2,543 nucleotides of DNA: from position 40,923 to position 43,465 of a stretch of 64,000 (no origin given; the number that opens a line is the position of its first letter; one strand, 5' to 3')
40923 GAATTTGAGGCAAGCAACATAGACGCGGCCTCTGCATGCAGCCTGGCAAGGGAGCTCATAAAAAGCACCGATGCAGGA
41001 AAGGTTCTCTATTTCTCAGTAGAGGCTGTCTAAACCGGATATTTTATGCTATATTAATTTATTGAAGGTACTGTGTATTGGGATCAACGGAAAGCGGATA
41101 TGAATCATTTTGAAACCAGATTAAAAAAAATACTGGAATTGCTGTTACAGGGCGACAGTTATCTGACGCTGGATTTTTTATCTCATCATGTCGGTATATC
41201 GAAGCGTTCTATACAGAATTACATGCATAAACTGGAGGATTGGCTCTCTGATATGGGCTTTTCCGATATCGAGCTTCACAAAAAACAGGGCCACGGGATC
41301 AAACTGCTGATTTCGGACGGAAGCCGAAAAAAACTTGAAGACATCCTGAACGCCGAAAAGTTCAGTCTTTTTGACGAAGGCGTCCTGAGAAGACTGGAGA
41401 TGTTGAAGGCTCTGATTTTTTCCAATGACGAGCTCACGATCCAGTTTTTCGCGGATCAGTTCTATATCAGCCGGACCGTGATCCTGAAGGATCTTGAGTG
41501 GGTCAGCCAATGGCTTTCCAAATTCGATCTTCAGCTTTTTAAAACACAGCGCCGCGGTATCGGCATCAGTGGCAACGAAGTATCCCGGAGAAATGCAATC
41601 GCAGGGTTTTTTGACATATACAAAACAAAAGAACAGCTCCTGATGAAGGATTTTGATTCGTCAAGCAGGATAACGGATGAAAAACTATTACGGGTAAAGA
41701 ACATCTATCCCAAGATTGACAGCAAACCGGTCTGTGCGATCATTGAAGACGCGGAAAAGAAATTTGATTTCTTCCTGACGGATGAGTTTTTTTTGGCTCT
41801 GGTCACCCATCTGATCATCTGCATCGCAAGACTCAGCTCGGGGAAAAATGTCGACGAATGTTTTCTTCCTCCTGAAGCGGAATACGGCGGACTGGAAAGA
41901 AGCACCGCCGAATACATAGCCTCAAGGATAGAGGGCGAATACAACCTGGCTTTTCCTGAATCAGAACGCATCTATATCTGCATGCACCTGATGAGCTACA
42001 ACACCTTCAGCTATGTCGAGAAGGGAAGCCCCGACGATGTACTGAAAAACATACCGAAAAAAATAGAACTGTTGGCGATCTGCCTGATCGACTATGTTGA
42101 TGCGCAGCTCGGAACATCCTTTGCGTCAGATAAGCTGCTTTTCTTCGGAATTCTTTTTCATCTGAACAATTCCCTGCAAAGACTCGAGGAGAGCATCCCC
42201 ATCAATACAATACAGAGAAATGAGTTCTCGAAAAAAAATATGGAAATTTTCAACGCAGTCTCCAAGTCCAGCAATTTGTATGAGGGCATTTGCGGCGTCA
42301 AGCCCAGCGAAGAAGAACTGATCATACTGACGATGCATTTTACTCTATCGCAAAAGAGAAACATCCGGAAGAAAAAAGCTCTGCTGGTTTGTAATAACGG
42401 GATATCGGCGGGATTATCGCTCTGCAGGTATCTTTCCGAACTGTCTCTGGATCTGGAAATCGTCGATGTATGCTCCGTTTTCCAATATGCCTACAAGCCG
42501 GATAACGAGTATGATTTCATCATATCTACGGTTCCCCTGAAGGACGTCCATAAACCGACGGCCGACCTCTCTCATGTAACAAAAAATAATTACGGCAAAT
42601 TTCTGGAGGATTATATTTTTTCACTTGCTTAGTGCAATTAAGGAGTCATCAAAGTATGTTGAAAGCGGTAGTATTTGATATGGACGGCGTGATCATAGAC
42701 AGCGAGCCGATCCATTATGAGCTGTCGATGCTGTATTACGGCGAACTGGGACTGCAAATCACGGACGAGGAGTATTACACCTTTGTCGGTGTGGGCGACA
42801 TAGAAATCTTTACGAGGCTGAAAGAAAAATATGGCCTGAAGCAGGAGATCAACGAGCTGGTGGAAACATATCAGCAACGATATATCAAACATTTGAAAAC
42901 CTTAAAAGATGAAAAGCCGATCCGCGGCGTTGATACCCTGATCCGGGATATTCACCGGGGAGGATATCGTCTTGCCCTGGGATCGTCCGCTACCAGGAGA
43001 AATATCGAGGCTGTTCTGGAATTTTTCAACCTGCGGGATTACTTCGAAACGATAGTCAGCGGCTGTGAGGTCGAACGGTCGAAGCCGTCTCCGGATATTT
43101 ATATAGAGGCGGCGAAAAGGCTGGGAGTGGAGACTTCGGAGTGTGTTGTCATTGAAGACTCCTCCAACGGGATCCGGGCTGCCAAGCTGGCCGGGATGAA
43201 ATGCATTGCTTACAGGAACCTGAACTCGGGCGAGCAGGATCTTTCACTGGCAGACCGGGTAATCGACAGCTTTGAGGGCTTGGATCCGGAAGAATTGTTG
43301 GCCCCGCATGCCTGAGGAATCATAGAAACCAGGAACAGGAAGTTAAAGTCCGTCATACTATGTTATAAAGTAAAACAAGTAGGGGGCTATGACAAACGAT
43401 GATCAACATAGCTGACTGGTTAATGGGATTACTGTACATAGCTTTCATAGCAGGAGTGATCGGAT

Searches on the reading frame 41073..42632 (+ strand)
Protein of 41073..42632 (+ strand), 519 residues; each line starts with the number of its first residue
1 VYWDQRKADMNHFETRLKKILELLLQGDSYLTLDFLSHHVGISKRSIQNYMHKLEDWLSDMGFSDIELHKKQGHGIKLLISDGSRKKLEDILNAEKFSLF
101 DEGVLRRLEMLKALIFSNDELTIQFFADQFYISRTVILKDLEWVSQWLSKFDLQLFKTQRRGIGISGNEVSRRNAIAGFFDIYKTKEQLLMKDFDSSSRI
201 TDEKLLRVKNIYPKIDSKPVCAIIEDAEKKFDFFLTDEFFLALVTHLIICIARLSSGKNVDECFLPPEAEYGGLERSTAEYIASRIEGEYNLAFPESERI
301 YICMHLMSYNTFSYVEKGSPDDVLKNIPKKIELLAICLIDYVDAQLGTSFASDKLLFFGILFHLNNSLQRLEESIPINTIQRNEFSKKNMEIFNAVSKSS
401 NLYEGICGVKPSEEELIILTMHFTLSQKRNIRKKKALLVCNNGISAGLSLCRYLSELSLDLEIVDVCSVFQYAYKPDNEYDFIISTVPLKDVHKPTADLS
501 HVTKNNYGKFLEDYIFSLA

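Call 7: search_protein_families(library=pfam, proteins=[window:41073-42632:+])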
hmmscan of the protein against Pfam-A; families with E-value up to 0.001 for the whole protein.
window:41073-42632:+ (519 aa): 5 families
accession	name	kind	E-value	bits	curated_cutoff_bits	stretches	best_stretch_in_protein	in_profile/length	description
PF00874.25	PRD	-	7.7e-26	90.7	23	2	223-308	3-89/90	PRD domain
PF08279.18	HTH_11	-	5.7e-15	55.4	25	1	16-76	1-54/55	HTH domain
PF05043.19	Mga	-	4.8e-11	43.5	21.1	1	112-180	22-87/87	Mga helix-turn-helix domain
PF08280.17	HTH_Mga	-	2.3e-05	24.7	23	1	18-59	8-48/59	M protein trans-acting positive regulator (MGA) HTH domain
PF09182.16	PuR_N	-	5.9e-05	23.4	24.6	0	118-154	18-54/70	Bacterial purine repressor, N-terminal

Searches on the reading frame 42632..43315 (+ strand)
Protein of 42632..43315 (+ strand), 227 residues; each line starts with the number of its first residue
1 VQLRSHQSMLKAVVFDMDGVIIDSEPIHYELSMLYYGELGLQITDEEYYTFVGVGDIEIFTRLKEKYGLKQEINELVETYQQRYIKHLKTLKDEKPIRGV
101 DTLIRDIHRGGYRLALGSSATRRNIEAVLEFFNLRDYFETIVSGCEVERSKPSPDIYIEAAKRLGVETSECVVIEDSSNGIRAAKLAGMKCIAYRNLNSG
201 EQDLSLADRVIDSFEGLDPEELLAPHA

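Call 7: search_protein_families(library=pfam, proteins=[window:42632-43315:+])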
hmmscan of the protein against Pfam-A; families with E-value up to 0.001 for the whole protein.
window:42632-43315:+ (227 aa): 3 families
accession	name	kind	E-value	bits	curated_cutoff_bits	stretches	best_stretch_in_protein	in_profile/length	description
PF13419.12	HAD_2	-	1.3e-40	139.8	23.8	1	13-193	1-177/178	Haloacid dehalogenase-like hydrolase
PF00702.32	Hydrolase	-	3.3e-34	119.4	26.4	1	11-188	2-191/191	haloacid dehalogenase-like hydrolase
PF13242.12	Hydrolase_like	-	1.3e-07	31.8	22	1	150-214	3-72/75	HAD-hyrolase-like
